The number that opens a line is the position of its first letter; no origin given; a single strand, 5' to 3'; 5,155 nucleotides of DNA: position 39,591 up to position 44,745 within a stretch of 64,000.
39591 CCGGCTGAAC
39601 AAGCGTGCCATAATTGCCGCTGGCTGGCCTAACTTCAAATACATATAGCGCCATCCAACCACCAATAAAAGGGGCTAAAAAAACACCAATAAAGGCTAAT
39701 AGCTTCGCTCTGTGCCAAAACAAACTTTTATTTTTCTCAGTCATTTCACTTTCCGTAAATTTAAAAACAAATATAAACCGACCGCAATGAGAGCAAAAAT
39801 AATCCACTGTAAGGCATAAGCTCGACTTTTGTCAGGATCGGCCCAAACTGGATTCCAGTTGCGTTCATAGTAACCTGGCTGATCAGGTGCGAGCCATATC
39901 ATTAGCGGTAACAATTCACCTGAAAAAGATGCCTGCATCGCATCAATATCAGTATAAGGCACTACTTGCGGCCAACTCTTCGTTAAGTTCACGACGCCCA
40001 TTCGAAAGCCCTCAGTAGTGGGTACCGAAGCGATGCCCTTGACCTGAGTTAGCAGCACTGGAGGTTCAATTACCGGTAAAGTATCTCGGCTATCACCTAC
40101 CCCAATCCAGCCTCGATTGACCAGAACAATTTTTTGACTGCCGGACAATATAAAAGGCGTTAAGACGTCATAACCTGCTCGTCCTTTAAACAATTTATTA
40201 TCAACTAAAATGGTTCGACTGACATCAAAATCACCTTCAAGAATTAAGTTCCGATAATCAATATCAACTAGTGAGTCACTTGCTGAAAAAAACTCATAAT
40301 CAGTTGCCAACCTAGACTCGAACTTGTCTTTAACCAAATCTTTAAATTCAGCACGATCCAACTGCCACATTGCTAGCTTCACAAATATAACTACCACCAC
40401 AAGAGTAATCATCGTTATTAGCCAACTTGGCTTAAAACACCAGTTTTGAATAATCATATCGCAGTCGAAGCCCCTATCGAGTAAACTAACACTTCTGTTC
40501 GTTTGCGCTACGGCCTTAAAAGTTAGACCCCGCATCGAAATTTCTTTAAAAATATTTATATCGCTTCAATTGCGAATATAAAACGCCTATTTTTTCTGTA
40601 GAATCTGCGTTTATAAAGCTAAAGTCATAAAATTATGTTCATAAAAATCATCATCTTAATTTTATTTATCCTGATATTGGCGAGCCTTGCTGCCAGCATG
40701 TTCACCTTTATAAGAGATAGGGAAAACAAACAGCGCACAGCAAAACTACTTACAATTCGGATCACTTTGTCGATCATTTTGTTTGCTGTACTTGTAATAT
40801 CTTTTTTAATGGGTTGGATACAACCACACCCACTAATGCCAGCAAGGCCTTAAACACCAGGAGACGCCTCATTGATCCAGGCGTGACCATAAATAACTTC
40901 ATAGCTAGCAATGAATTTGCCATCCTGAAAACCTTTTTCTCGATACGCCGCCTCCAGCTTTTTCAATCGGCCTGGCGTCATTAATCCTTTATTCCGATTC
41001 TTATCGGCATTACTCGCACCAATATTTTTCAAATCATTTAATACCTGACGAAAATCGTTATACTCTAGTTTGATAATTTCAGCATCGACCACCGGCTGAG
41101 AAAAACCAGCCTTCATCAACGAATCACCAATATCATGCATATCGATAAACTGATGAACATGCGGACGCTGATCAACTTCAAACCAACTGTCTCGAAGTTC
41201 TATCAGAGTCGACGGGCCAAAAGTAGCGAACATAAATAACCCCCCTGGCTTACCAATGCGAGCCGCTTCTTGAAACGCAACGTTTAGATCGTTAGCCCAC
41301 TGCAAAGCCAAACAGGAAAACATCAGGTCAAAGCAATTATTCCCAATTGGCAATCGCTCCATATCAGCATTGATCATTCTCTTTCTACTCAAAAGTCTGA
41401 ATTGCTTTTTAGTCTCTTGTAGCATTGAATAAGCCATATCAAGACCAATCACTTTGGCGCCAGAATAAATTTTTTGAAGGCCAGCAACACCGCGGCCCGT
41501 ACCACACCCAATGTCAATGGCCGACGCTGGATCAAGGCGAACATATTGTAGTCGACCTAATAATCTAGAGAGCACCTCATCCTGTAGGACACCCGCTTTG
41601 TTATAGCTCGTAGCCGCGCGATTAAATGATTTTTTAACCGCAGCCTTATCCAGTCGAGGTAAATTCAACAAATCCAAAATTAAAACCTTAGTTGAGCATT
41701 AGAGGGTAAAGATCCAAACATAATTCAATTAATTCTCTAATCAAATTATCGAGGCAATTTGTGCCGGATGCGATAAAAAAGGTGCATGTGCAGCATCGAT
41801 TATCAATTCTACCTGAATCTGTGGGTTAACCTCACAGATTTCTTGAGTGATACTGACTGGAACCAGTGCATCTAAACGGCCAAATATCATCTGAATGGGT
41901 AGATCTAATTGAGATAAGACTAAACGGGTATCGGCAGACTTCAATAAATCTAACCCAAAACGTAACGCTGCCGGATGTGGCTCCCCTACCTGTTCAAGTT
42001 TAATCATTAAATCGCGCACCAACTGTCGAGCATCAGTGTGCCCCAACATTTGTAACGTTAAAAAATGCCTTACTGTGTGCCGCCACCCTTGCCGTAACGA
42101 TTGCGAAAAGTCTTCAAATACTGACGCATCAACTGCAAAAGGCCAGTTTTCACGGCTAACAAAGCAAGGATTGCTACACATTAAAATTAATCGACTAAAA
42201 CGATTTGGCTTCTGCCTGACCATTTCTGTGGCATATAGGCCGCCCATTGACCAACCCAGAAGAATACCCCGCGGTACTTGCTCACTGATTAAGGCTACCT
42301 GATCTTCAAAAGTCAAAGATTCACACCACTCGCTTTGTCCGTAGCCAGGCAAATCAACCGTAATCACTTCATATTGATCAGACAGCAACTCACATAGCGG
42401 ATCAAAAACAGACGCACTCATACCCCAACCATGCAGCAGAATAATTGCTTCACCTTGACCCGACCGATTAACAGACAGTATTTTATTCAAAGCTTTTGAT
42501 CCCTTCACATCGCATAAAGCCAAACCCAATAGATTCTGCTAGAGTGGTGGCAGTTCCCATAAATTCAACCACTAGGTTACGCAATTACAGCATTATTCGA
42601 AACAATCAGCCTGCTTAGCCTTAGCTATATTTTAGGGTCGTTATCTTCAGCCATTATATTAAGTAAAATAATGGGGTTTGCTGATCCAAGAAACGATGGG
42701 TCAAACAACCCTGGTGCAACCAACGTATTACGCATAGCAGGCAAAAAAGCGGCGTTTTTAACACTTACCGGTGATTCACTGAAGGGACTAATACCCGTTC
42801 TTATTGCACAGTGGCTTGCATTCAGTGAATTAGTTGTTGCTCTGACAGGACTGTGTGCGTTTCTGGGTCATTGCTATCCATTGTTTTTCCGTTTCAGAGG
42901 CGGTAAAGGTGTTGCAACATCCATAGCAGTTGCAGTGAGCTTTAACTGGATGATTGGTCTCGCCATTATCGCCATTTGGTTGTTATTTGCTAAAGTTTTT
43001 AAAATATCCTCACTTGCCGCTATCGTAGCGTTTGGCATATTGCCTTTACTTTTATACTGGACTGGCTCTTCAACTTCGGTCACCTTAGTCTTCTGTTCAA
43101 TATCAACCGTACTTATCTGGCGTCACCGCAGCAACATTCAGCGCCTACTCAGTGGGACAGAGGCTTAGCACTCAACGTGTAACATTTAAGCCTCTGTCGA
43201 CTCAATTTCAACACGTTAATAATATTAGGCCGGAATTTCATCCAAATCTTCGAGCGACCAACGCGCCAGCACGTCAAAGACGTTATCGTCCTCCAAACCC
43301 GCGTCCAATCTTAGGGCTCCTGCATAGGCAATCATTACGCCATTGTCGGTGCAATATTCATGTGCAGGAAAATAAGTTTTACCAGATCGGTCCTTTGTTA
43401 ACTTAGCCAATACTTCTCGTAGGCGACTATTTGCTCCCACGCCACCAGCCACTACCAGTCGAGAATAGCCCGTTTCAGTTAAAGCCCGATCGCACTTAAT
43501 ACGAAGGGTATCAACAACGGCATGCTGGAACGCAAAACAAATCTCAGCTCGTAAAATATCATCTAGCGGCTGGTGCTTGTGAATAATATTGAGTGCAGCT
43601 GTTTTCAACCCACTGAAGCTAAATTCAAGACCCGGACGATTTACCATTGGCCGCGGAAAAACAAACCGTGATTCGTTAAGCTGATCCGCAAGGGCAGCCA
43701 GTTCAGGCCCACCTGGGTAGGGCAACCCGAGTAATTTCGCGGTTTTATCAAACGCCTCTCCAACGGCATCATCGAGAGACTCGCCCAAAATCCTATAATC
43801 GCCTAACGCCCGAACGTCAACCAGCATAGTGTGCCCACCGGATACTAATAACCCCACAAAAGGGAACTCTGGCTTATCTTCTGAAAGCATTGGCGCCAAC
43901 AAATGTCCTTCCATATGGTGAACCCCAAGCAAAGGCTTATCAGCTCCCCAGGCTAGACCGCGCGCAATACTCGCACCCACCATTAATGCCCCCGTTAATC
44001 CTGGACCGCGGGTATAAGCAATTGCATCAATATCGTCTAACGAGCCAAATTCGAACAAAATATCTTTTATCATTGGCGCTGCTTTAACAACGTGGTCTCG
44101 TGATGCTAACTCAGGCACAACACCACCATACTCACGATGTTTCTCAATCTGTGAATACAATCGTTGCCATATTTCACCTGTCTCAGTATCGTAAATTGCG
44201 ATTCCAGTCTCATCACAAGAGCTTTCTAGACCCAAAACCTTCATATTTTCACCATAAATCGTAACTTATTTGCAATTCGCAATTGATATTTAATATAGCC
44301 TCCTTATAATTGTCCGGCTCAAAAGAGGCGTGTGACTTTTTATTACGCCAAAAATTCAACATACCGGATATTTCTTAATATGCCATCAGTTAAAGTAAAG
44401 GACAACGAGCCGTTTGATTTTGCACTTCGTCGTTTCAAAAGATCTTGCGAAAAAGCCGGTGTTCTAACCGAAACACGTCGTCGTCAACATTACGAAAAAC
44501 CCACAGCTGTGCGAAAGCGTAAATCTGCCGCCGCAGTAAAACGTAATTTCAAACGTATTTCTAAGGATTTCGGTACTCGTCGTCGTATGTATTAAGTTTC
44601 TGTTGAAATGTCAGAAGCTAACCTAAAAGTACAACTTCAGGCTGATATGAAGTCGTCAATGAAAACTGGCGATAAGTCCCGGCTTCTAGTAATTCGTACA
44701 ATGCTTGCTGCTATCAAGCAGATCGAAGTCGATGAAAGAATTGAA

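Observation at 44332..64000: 16.6-kb circularly permuted glt/hemE/mrcA/pil/aro block inserted inside the rpsU-(yqeY)-dnaG-rpoD macromolecular-synthesis operon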

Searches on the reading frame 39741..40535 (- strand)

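Call 4: search_protein_families(library=ncbifam, proteins=[window:39741-40535:-])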
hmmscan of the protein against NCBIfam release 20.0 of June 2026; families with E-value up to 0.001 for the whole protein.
window:39741-40535:- (264 aa): 1 family
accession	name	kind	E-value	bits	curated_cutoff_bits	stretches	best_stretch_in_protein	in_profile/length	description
NF050123.1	SURF1_Mycobac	exception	3e-27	95.5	190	1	33-263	3-237/238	SURF1 family cytochrome oxidase biogenesis protein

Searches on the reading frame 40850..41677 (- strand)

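Call 4: search_protein_families(library=ncbifam, proteins=[window:40850-41677:-])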
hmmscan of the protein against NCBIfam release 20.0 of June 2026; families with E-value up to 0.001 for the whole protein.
window:40850-41677:- (275 aa): 30 families (the best 25 are shown)
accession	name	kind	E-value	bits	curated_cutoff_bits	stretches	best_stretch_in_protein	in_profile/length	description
TIGR02072.1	BioC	equivalog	7.9e-63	212.5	184.95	1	17-267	1-243/244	malonyl-ACP O-methyltransferase BioC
NF007610.0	PRK10258.1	equivalog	2.8e-41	141.5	342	1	8-264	3-246/251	malonyl-ACP O-methyltransferase BioC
NF045667.1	MTase_DVU1556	equivalog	1.1e-14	54.4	155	1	47-151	19-120/213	DVU_1556 family methyltransferase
TIGR01934.1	MenG_MenH_UbiE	subfamily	5e-13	48.9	158.35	1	49-153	39-144/223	ubiquinone/menaquinone biosynthesis methyltransferase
NF047649.1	MTase_UXPK_star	exception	1.9e-11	43.5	460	1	49-152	76-183/283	methyltransferase/UXPK-star double selenoprotein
NF001244.0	PRK00216.1-5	equivalog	3e-11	43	216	1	50-150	49-153/236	bifunctional demethylmenaquinone methyltransferase/2-methoxy-6-polyprenyl-1,4-benzoquinol methylase UbiE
NF040539.1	AST_met_ArsM_2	exception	5.3e-11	42.8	240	1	53-153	60-166/262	putative arsinothricin biosynthesis methyltransferase ArsM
NF002463.0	PRK01683.1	equivalog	1e-10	41.7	297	1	48-146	30-124/258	trans-aconitate 2-methyltransferase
NF052510.1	methyltran_MpqE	exception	1e-10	41.4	335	1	51-163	48-164/234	methyl-plastoquinone biosynthesis methyltransferase MpqE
NF001241.0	PRK00216.1-2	equivalog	3.2e-10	40.1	327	1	45-162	46-159/231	demethylmenaquinone methyltransferase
NF041536.1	ArsM_DUF2284_UU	exception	6.7e-10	37.9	575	1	53-151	80-181/459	arsenite methyltransferase/DUF2284 domain selenoprotein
NF008823.0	PRK11873.1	subfamily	1.2e-09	38.1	263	1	53-151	81-182/272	arsenite methyltransferase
NF041537.1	ArsM_AhpD_UU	exception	1.3e-09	37.3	510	1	52-151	79-181/345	arsenite methyltransferase/AhpD domain selenoprotein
NF043040.1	corrin_prot_MT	hypoth_equivalog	2e-09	37.2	180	1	52-150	44-147/216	corrinoid protein-associated methyltransferase CpaM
NF045823.1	PthPhpthDimycoMt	equivalog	5e-09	35.7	300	1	52-159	69-175/256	phthiotriol/phenolphthiotriol dimycocerosates methyltransferase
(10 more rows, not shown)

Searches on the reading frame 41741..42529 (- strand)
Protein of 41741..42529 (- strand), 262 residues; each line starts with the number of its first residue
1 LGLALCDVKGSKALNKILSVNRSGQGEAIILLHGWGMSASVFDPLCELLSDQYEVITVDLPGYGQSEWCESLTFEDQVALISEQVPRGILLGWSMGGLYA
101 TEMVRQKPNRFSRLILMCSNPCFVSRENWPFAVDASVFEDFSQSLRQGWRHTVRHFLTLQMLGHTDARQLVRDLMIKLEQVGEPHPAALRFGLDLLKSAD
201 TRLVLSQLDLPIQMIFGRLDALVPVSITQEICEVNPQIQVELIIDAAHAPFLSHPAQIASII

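Call 4: search_protein_families(library=ncbifam, proteins=[window:41741-42529:-])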
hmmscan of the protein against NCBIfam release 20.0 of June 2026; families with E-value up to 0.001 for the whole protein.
window:41741-42529:- (262 aa): 17 families
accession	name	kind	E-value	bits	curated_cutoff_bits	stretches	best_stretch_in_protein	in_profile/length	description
TIGR01738.1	bioH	equivalog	5.8e-69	232.4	206.95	1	24-260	1-239/245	pimeloyl-ACP methyl ester esterase BioH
NF007674.0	PRK10349.1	equivalog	4.7e-50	170.6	449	1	22-260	8-247/256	pimeloyl-ACP methyl ester esterase BioH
NF051488.1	bifunc_PcaDC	exception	3e-21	76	390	1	23-261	7-245/375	bifunctional 3-oxoadipate enol-lactonase/4-carboxymuconolactone decarboxylase PcaDC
NF011457.0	PRK14875.1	equivalog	5.2e-20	71.7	307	1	20-262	124-365/372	acetoin dehydrogenase dihydrolipoyllysine-residue acetyltransferase subunit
NF050089.1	i_nPHAscl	equivalog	5.6e-20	71.6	300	1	21-120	13-118/288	intracellular short-chain-length polyhydroxyalkanoate depolymerase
TIGR02427.1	protocat_pcaD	equivalog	4.5e-19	68.8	255.85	1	26-260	13-244/251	3-oxoadipate enol-lactonase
TIGR03695.1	menH_SHCHC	equivalog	1.2e-18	67.5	208.55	1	27-262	3-247/252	2-succinyl-6-hydroxy-2,4-cyclohexadiene-1-carboxylate synthase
NF051487.1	bifunc_PcaCD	exception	6.1e-16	58.5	430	1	13-260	157-405/413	bifunctional 4-carboxymuconolactone decarboxylase/3-oxoadipate enol-lactonase PcaCD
NF058580.1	lipase_V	equivalog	7.7e-10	38.8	300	1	24-119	23-117/230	EstV family lipase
TIGR03611.1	RutD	equivalog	8.6e-10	38.4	238.5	1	23-258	10-247/258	pyrimidine utilization protein D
NF045632.1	hydroxlase_HsaD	equivalog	1.1e-09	37.7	400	1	24-119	32-137/290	4,5:9,10-diseco-3-hydroxy-5,9,17-trioxoandrosta-1(10),2-diene-4-oate hydrolase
NF004514.1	PRK05855.1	equivalog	1.5e-09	37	455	1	25-68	21-64/578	SDR family oxidoreductase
TIGR03056.1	bchO_mg_che_rel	equivalog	2e-08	33.6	172.55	1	23-109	23-118/278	alpha/beta fold hydrolase BchO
NF008340.0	PRK11126.1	equivalog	3e-08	33.2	261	1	23-127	11-120/255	2-succinyl-6-hydroxy-2,4-cyclohexadiene-1-carboxylate synthase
TIGR03343.1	biphenyl_bphD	equivalog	1e-07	31.5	462.15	1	18-119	22-134/282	2-hydroxy-6-oxo-6-phenylhexa-2,4-dienoate hydrolase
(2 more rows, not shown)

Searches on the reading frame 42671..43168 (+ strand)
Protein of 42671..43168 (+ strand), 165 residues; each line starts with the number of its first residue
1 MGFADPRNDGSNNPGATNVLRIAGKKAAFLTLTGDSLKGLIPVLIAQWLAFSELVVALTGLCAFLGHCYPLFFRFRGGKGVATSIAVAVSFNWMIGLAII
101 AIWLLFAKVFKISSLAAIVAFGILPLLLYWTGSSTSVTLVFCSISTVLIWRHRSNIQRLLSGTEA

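Call 4: search_protein_families(library=ncbifam, proteins=[window:42671-43168:+])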
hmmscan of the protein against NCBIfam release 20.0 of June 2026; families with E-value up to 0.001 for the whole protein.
window:42671-43168:+ (165 aa): 8 families
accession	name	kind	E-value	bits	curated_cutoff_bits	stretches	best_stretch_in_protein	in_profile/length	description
TIGR00023.1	TIGR00023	equivalog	5.2e-48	163.5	137.2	1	4-164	31-190/196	glycerol-3-phosphate 1-O-acyltransferase PlsY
NF010987.0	PRK14411.1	equivalog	1.2e-28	100.3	243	1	5-162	30-185/204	membrane protein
NF001254.0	PRK00220.2-1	equivalog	3.1e-26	92.5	199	1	5-149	33-176/182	glycerol-3-phosphate 1-O-acyltransferase PlsY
NF010993.0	PRK14417.1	equivalog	1.9e-23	83.2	249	1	5-152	32-184/232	membrane protein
NF010976.0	PRK14399.1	equivalog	7.7e-18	65.2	419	1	7-134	40-172/258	membrane protein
NF010978.0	PRK14401.1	equivalog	3.1e-16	59.7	163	1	12-139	33-169/187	membrane protein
NF010990.0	PRK14414.1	equivalog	3.7e-16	59.5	261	1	5-149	34-176/210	glycerol-3-phosphate acyltransferase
NF010992.0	PRK14416.1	equivalog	1.6e-12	47.9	222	1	7-148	28-175/207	membrane protein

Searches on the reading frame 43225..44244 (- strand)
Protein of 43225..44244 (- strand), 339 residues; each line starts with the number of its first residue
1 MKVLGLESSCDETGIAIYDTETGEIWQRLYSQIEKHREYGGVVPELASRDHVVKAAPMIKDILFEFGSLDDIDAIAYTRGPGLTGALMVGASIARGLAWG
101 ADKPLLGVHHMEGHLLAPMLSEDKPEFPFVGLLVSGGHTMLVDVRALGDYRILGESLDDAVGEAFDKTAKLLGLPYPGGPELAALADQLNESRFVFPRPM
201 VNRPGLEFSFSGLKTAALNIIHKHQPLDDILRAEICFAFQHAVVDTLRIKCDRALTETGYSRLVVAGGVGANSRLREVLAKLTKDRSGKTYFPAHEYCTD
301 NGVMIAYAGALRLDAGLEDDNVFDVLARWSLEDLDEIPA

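Call 4: search_protein_families(library=ncbifam, proteins=[window:43225-44244:-])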
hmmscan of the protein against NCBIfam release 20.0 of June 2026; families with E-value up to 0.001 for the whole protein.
window:43225-44244:- (339 aa): 5 families
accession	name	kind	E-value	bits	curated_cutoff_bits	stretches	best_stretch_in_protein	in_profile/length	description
TIGR03723.1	T6A_TsaD_YgjD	equivalog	2e-125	418.1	296.1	1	3-313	1-313/314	tRNA (adenosine(37)-N6)-threonylcarbamoyltransferase complex transferase subunit TsaD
TIGR00329.1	gcp_kae1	subfamily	6.3e-111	370.5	207.8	1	4-306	1-305/305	tRNA (adenosine(37)-N6)-threonylcarbamoyltransferase complex transferase subunit TsaD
TIGR03722.2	arch_KAE1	equivalog_domain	1.9e-64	217.8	375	1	3-318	1-302/323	KEOPS complex N(6)-L-threonylcarbamoyladenine synthase Kae1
NF007174.0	PRK09605.1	equivalog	1.5e-63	215.2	447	1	1-316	1-302/535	bifunctional N(6)-L-threonylcarbamoyladenine synthase/serine/threonine protein kinase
TIGR03725.1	T6A_YeaZ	equivalog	1.3e-10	41.6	69.3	1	4-112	2-95/212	tRNA (adenosine(37)-N6)-threonylcarbamoyltransferase complex dimerization subunit type 1 TsaB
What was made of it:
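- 43225..44244 (-): tsaD, divergent from rpsU. This is the unchanged left flank of the macromolecular-synthesis (MMS) locus. TIGR03723, 418 bits (call 4).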

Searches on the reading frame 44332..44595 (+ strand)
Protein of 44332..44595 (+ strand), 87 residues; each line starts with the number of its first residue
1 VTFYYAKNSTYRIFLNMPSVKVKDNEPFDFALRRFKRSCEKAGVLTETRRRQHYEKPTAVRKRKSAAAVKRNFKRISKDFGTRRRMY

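Call 3: search_protein_families(library=ncbifam, proteins=[window:44332-44595:+])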
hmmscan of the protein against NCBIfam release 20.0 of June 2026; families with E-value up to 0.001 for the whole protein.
window:44332-44595:+ (87 aa): 1 family
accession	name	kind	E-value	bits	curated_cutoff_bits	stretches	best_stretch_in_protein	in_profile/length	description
TIGR00030.1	S21p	equivalog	6.1e-24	83.6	28.95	1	18-75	1-58/58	30S ribosomal protein S21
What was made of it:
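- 44380..44595 (+): rpsU (ribosomal protein S21, 71 aa). TIGR00030, 83.6 bits, matching residues 18-75 of the longer ORF 44332-44595 (call 3).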
